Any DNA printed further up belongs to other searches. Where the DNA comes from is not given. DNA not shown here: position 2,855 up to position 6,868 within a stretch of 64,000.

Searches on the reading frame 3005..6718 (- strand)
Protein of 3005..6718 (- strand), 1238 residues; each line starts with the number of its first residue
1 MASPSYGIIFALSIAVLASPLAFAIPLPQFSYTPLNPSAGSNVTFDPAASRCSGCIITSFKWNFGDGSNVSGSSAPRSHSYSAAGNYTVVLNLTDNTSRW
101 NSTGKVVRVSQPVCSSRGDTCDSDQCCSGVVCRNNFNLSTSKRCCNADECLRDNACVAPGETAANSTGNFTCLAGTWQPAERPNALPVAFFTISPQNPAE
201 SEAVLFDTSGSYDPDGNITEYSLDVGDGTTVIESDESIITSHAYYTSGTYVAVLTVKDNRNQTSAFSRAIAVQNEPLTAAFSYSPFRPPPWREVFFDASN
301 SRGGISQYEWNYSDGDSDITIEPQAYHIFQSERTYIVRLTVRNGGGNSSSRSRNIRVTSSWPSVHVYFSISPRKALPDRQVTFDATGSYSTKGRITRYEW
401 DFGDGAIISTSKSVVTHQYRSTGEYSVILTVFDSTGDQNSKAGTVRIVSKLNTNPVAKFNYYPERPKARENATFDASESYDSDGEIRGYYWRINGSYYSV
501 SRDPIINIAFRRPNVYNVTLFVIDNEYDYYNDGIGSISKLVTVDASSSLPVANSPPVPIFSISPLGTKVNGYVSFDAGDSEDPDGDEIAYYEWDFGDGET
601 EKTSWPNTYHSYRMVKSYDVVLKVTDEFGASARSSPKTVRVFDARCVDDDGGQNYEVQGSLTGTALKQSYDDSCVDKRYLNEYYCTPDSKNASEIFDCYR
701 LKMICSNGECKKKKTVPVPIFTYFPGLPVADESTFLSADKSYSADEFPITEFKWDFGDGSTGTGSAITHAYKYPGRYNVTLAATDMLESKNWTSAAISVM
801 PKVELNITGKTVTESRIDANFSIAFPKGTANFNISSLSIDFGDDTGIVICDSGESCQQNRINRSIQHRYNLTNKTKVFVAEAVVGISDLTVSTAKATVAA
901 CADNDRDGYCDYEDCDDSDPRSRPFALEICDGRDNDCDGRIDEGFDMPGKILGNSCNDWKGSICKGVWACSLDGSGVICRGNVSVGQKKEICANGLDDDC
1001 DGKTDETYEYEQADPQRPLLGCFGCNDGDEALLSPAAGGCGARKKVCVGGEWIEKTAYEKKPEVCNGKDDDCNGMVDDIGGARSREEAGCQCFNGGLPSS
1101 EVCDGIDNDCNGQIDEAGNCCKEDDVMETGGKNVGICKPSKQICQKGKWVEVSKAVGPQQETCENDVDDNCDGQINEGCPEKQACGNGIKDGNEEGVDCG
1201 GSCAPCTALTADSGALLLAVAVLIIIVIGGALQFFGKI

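Call 79: search_protein_families(library=pfam, proteins=[window:3005-6718:-], max_evalue=0.001)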
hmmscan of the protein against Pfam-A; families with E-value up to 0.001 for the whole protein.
window:3005-6718:- (1238 aa): 5 families
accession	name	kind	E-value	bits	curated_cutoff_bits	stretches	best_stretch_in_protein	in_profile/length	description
PF18911.6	PKD_4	-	3.4e-90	296.7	27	7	374-442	13-79/85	PKD domain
PF00801.26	PKD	-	5.4e-66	219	23.5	6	377-441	13-75/80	PKD domain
PF11617.13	Cu-binding_MopE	-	7.6e-27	93.7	27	4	914-943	1-30/30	Putative metal-binding motif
PF22352.2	K319L-like_PKD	-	6.2e-17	61.8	27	0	376-445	9-82/84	K319L-like, PKD domain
PF21027.3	Sde0182_C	-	0.00023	22.1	27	0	573-604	2-33/83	Cellulose-binding protein Sde0182, C-terminal domain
